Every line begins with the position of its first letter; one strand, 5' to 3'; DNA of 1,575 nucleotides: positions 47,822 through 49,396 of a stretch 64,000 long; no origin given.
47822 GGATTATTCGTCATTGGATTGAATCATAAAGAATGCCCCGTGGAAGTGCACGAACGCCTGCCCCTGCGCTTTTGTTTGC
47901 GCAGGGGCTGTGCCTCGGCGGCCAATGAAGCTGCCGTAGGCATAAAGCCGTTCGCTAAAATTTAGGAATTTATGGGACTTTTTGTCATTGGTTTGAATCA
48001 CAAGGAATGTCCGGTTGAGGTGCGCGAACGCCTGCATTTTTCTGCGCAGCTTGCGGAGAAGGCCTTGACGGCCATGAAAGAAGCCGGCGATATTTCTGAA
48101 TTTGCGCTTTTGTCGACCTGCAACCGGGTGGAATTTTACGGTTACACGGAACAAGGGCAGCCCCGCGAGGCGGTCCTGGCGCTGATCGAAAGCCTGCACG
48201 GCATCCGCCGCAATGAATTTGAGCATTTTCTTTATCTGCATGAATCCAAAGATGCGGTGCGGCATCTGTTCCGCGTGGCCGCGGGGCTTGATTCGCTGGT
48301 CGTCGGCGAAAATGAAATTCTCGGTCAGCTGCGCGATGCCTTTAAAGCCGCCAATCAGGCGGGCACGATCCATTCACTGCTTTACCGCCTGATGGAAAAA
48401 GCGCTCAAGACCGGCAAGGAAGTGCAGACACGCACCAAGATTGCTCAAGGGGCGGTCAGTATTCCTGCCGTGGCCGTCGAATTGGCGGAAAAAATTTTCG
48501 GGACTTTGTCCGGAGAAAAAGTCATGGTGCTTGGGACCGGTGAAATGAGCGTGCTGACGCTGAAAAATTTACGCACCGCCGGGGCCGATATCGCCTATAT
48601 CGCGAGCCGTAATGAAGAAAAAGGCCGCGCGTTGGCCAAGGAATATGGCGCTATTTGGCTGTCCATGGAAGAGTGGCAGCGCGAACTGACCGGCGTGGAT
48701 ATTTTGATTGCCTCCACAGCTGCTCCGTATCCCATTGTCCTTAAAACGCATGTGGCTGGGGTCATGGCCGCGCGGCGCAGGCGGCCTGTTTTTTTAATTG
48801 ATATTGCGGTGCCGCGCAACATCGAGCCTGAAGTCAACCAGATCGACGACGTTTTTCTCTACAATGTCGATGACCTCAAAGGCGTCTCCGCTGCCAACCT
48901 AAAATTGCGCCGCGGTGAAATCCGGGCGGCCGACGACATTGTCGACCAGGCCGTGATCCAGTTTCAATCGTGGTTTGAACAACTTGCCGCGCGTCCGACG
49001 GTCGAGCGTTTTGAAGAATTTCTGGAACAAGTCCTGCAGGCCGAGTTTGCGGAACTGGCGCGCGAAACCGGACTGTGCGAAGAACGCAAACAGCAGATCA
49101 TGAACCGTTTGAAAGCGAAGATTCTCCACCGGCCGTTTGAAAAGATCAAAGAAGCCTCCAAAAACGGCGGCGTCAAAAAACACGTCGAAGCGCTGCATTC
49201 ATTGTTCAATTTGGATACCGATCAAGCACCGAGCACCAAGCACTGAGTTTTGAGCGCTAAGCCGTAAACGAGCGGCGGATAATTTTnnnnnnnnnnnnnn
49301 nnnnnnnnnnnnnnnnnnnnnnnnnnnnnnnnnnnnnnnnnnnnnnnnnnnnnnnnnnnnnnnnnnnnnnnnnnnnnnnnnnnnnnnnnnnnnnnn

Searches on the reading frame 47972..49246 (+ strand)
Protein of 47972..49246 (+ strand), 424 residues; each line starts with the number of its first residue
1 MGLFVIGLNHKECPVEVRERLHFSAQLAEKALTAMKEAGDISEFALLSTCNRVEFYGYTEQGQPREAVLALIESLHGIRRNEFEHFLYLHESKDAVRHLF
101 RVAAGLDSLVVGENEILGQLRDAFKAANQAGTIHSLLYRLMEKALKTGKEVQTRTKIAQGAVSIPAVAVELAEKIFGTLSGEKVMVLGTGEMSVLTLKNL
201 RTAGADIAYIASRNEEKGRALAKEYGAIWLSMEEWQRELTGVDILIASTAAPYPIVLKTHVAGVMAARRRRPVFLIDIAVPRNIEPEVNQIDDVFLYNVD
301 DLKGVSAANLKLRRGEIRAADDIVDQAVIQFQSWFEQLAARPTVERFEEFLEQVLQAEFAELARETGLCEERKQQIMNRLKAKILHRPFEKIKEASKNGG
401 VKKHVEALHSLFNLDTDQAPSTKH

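Call 6: find_encoding_contigs(protein=window:47972-49246:+, flank=4000, max_places=10)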
Protein window:47972-49246:+ (424 aa): 2 contigs read that carry it; 2 places shown.
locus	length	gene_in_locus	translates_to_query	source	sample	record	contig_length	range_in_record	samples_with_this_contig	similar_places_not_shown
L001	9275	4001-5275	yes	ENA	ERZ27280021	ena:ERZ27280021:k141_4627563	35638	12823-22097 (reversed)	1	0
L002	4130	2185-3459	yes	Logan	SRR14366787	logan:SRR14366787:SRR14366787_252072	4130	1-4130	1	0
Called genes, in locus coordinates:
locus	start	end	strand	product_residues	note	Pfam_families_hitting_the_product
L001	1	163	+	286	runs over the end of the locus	PF00763:THF_DHG_CYH, PF02882:THF_DHG_CYH_C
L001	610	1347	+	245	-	PF02548:Pantoate_transf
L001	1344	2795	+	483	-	PF00072:Response_reg, PF00990:GGDEF, PF05157:MshEN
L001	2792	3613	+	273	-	PF01578:Cytochrom_C_asm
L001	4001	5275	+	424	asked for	PF05201:GlutR_N, PF01488:Shikimate_DH, PF00745:GlutR_dimer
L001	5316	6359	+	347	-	PF01379:Porphobil_deam, PF03900:Porphobil_deamC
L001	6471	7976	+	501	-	PF00590:TP_methylase, PF02602:HEM4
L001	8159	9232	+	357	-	PF00490:ALAD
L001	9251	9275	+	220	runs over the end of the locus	PF00881:Nitroreductase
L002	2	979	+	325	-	?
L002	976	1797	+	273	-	PF01578:Cytochrom_C_asm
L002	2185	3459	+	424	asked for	PF05201:GlutR_N, PF01488:Shikimate_DH, PF00745:GlutR_dimer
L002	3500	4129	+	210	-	?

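Call 7: find_related_loci(query=window:47972-49243:+, collection=genome_contigs, flank=3000)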
Query window:47972-49243:+ (424 aa) in genome_contigs; peptide patterns used: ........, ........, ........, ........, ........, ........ (x = any residue, [..] = any of these).
106 stretches matched a pattern; 3 encode a relative of the query (tblastn E <= 1e-3); 3 distinct loci.
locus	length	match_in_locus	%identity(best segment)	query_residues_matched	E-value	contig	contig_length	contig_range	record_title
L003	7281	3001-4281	61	1-418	3e-176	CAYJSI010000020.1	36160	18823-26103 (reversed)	MAG TPA_asm: uncultured bacterium isolate ERP125453_co1_405 genome assembly, contig: NODE_915_length_36160_cov_10.505138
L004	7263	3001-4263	62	1-418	2e-175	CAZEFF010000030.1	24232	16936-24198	MAG TPA_asm: uncultured bacterium isolate SRP342105_co1_304 genome assembly, contig: NODE_2746_length_24232_cov_7.304959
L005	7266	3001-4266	60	3-424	4e-170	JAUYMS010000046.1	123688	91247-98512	MAG: Candidatus Omnitrophota bacterium isolate C24_metabat.bin.98 C24_k141_137601, whole genome shotgun sequence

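Call 10: find_homologous_proteins(query=window:47972-49243:+, max_evalue=1e-50)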
Query window:47972-49243:+ (424 aa): 7550 proteins with E <= 1e-50 among 8000 candidates; the best 120 are listed.
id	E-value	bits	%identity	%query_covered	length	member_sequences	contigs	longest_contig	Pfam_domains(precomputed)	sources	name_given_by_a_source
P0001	2.3e-273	924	100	100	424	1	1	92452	PF05201.21,PF00745.26,PF01488.27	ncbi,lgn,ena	-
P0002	5.3e-231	785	87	99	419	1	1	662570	PF05201.21,PF00745.26,PF01488.27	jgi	-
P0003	1.0e-230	784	87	98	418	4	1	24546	PF05201.21,PF00745.26,PF01488.27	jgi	-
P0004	1.1e-228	777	85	98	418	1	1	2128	PF05201.21,PF00745.26,PF01488.27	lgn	-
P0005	5.9e-223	759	83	98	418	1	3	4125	PF05201.21,PF00745.26,PF01488.27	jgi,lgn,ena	-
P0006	1.3e-209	715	79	98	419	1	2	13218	PF05201.21,PF00745.26,PF01488.27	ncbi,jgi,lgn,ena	-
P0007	8.5e-190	649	72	98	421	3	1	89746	PF01408.29,PF05201.21,PF03807.24,PF00745.26,PF01488.27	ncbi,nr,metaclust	ncbi:MAG: glutamyl-tRNA reductase [Omnitrophica bacterium GWA2_52_12]|nr:MAG: glutamyl-tRNA reductas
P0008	2.3e-185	635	69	98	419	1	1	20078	PF05201.21,PF00745.26,PF01488.27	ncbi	-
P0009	1.8e-170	586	64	98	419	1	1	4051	PF05201.21,PF00745.26,PF01488.27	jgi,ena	-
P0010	4.9e-169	581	64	98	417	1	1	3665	PF05201.21,PF00745.26,PF01488.27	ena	-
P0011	8.8e-169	580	64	98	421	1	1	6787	PF05201.21,PF03807.24,PF00745.26,PF01488.27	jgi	jgi:glutamyl-tRNA reductase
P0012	2.5e-168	579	63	98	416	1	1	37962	PF05201.21,PF00745.26,PF01488.27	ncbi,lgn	-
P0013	3.7e-168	578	62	99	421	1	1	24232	PF05201.21,PF00745.26,PF01488.27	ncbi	-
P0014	1.1e-167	577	63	98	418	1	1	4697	PF05201.21,PF00745.26,PF01488.27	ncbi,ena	-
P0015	3.9e-167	575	62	99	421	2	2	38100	PF01408.29,PF05201.21,PF03807.24,PF00745.26,PF01488.27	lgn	-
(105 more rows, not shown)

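Call 11: find_encoding_contigs(protein=P0002, flank=3000, max_places=3)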
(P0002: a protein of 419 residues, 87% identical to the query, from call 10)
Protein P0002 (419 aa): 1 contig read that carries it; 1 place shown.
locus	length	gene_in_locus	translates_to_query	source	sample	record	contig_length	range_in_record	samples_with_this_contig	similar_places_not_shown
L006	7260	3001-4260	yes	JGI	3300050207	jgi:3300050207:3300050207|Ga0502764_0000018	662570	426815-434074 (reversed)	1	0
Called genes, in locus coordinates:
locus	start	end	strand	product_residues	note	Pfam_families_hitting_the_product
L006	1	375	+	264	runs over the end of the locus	PF02548:Pantoate_transf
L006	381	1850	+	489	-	PF00072:Response_reg, PF00990:GGDEF, PF05157:MshEN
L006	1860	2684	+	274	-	PF01578:Cytochrom_C_asm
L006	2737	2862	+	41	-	-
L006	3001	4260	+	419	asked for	PF05201:GlutR_N, PF01488:Shikimate_DH, PF00745:GlutR_dimer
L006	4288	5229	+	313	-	PF01379:Porphobil_deam, PF03900:Porphobil_deamC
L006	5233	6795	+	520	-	PF00590:TP_methylase, PF02602:HEM4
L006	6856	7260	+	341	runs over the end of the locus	PF00490:ALAD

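Call 12: find_encoding_contigs(protein=P0003, flank=3000, max_places=3)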
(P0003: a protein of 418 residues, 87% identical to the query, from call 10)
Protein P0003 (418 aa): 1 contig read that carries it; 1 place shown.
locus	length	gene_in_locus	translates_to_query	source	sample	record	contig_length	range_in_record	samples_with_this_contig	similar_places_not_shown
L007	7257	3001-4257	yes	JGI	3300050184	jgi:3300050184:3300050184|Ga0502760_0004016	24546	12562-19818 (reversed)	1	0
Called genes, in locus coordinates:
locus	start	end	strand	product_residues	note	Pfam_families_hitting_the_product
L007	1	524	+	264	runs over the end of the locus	PF02548:Pantoate_transf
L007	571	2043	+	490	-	PF00072:Response_reg, PF00990:GGDEF, PF05157:MshEN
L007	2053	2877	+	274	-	PF01578:Cytochrom_C_asm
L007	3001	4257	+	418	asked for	PF05201:GlutR_N, PF01488:Shikimate_DH, PF00745:GlutR_dimer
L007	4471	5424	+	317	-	PF01379:Porphobil_deam, PF03900:Porphobil_deamC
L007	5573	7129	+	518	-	PF00590:TP_methylase, PF02602:HEM4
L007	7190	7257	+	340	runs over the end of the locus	PF00490:ALAD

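Call 13: find_encoding_contigs(protein=P0004, flank=3000, max_places=3)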
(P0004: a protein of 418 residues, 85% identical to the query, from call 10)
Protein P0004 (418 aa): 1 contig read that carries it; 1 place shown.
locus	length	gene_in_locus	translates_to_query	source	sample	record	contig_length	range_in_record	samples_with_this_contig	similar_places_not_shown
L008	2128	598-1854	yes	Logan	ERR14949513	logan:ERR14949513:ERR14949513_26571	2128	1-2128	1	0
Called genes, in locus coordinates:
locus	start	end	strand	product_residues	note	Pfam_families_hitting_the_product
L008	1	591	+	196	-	?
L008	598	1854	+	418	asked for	PF05201:GlutR_N, PF01488:Shikimate_DH, PF00745:GlutR_dimer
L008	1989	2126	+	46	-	?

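Call 14: find_encoding_contigs(protein=P0005, flank=3000, max_places=3)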
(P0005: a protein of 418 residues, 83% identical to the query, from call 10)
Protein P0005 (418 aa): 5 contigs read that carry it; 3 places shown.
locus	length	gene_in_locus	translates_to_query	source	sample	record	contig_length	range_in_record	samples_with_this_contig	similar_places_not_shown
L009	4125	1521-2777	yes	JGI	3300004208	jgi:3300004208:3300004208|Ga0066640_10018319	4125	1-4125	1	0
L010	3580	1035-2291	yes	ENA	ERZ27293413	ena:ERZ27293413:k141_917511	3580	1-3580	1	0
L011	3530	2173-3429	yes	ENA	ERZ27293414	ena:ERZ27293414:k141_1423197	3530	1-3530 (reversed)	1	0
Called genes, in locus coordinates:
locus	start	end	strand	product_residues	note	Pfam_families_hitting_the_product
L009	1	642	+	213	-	?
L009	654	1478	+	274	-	PF01578:Cytochrom_C_asm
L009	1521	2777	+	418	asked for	PF05201:GlutR_N, PF01488:Shikimate_DH, PF00745:GlutR_dimer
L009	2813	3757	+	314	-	PF01379:Porphobil_deam, PF03900:Porphobil_deamC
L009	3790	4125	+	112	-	?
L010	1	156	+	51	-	?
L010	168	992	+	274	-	PF01578:Cytochrom_C_asm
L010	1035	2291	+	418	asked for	PF05201:GlutR_N, PF01488:Shikimate_DH, PF00745:GlutR_dimer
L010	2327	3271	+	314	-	PF01379:Porphobil_deam, PF03900:Porphobil_deamC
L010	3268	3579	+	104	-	?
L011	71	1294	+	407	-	PF00990:GGDEF, PF05157:MshEN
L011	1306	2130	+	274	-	PF01578:Cytochrom_C_asm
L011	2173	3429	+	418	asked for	PF05201:GlutR_N, PF01488:Shikimate_DH, PF00745:GlutR_dimer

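Call 17: find_encoding_contigs(protein=P0006, flank=3000, max_places=3)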
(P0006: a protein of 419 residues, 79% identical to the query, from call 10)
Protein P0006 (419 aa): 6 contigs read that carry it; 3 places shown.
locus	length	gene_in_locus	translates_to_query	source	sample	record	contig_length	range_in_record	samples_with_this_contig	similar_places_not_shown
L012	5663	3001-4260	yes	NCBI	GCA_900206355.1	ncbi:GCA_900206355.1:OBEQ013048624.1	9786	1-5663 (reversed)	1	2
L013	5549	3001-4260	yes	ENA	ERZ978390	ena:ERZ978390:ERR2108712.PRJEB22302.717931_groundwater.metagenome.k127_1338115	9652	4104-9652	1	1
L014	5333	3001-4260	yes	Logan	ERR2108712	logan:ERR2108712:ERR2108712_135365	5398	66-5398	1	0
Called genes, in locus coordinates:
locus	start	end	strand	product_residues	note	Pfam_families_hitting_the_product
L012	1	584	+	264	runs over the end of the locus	PF02548:Pantoate_transf, PF13714:PEP_mutase (weak)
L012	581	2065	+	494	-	PF00072:Response_reg, PF00990:GGDEF, PF05157:MshEN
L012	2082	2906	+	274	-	PF01578:Cytochrom_C_asm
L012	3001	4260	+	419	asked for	PF05201:GlutR_N, PF01488:Shikimate_DH, PF00745:GlutR_dimer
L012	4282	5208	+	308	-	PF01379:Porphobil_deam, PF03900:Porphobil_deamC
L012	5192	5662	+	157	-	?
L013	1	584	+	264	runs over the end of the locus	PF02548:Pantoate_transf, PF13714:PEP_mutase (weak)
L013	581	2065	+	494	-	PF00072:Response_reg, PF00990:GGDEF, PF05157:MshEN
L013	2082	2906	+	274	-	PF01578:Cytochrom_C_asm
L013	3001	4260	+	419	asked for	PF05201:GlutR_N, PF01488:Shikimate_DH, PF00745:GlutR_dimer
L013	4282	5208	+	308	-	PF01379:Porphobil_deam, PF03900:Porphobil_deamC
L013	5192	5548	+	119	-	?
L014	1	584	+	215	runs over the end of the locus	?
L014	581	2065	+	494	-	PF00072:Response_reg, PF00990:GGDEF, PF05157:MshEN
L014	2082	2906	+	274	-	PF01578:Cytochrom_C_asm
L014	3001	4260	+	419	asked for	PF05201:GlutR_N, PF01488:Shikimate_DH, PF00745:GlutR_dimer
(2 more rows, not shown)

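Call 18: find_encoding_contigs(protein=P0007, flank=3000, max_places=2)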
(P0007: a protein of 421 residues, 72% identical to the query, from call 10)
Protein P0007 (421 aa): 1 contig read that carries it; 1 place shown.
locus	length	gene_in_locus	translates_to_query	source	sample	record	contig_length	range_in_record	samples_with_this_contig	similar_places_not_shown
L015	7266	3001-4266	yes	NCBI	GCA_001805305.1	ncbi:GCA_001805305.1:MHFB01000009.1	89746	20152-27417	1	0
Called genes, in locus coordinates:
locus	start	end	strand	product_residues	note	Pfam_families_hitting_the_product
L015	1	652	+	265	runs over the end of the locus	PF02548:Pantoate_transf, PF13714:PEP_mutase (weak)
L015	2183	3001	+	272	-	PF01578:Cytochrom_C_asm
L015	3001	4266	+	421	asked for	PF05201:GlutR_N, PF01408:GFO_IDH_MocA (weak), PF01488:Shikimate_DH, PF03807:F420_oxidored (faint), PF00745:GlutR_dimer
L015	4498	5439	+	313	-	PF01379:Porphobil_deam, PF03900:Porphobil_deamC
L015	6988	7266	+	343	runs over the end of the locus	PF00490:ALAD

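Call 26: find_related_loci(query=window:47972-49243:+, collection=metagenome_contigs, flank=2000)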
Query window:47972-49243:+ (424 aa) in metagenome_contigs; peptide patterns used: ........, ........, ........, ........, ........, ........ (x = any residue, [..] = any of these).
230 stretches matched a pattern; 7 encode a relative of the query (tblastn E <= 1e-3); 7 distinct loci.
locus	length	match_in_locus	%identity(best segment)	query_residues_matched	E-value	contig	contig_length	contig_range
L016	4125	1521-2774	83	1-417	0e+0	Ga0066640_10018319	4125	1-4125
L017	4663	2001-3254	79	1-417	0e+0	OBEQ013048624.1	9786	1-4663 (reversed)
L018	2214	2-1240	63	3-415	0e+0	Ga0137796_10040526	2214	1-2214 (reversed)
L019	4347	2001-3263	60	1-421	9e-173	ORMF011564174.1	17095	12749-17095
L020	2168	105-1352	54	1-415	4e-159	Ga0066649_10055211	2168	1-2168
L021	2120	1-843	56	135-415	5e-107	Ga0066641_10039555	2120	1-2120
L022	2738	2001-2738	57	1-245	7e-88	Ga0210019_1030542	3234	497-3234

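Call 42: search_protein_families(library=ncbifam, proteins=[window:47972-49243:+], max_evalue=0.01)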
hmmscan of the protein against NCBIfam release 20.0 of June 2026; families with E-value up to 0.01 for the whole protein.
window:47972-49243:+ (424 aa): 16 families
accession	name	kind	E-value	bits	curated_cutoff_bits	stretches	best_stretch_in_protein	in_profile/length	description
TIGR01035.1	hemA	equivalog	1.9e-118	396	209.55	1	4-415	2-416/416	glutamyl-tRNA reductase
NF000744.0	PRK00045.1-3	equivalog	7.3e-105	351.4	429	1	1-420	1-430/447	glutamyl-tRNA reductase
NF000750.0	PRK00045.3-4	equivalog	1.9e-66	224.9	289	1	3-422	3-421/439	glutamyl-tRNA reductase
NF000752.0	PRK00045.4-2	equivalog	3.3e-45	155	381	1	27-411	31-395/412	glutamyl-tRNA reductase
NF010548.0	PRK13940.1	equivalog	8.6e-36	123.6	469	1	1-414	1-410/414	glutamyl-tRNA reductase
NF000751.1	PRK00045.4-1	equivalog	9.9e-30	103.9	478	1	42-232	45-234/426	glutamyl-tRNA reductase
NF001909.0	PRK00676.1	equivalog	5e-25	88.2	478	1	2-205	2-198/338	glutamyl-tRNA reductase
NF006162.0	PRK08306.1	equivalog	1.2e-05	24.8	261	1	173-279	146-243/297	dipicolinate synthase subunit DpsA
TIGR01470.1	cysG_Nterm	subfamily_domain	4.1e-05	23.3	62.3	1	175-251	3-79/205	siroheme synthase, N-terminal domain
NF009202.0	PRK12550.1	equivalog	6.5e-05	22.3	306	1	181-233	122-174/272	shikimate 5-dehydrogenase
NF007922.1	PRK10637.1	equivalog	0.00029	19.9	400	1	175-251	4-82/450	siroheme synthase CysG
NF007375.0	PRK09880.1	equivalog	0.00048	19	469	1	166-230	156-218/344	L-idonate 5-dehydrogenase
TIGR02853.1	spore_dpaA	equivalog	0.0006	19.2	319.65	1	163-261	130-226/287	dipicolinic acid synthetase subunit A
NF001319.0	PRK00258.3-3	equivalog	0.0013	17.8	252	1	176-250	117-193/279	shikimate dehydrogenase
TIGR02992.1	ectoine_eutC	equivalog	0.0021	17.2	471.65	1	172-261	120-214/326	ectoine utilization protein EutC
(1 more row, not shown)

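Call 68: list_cluster_members(proteins=[P0003, P0002, P0004, P0005])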
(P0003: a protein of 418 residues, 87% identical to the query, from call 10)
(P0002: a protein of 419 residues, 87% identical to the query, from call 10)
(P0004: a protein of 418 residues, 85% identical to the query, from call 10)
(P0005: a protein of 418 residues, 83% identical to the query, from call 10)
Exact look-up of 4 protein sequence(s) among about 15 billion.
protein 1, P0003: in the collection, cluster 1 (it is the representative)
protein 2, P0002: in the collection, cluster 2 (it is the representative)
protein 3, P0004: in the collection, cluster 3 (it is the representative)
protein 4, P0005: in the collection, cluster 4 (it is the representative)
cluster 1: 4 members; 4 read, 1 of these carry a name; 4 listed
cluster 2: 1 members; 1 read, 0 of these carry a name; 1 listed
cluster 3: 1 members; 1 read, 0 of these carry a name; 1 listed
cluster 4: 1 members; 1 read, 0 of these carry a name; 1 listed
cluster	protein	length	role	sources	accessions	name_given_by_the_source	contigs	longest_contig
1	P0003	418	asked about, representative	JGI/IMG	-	-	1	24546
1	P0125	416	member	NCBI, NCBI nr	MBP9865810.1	MAG: glutamyl-tRNA reductase, partial [Candidatus Omnitrophica bacterium] | glutamyl-tRNA reductase [Candidatus Omnitrophota bacterium]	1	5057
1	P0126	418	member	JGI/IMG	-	-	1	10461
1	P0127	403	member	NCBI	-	-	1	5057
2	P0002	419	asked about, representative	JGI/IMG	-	-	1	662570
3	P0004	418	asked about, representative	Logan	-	-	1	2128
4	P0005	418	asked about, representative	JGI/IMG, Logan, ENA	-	-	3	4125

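Call 70: find_encoding_contigs(protein=P0126, flank=3000, max_places=3)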
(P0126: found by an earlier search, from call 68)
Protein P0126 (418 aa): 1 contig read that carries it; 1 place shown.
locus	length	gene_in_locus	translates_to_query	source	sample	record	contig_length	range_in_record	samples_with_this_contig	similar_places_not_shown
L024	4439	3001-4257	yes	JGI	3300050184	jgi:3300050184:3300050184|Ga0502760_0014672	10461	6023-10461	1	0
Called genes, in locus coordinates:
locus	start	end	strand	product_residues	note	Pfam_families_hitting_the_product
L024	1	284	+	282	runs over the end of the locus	PF02548:Pantoate_transf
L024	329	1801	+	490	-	PF00072:Response_reg, PF00990:GGDEF, PF05157:MshEN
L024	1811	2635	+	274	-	PF01578:Cytochrom_C_asm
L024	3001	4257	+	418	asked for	PF05201:GlutR_N, PF01488:Shikimate_DH, PF00745:GlutR_dimer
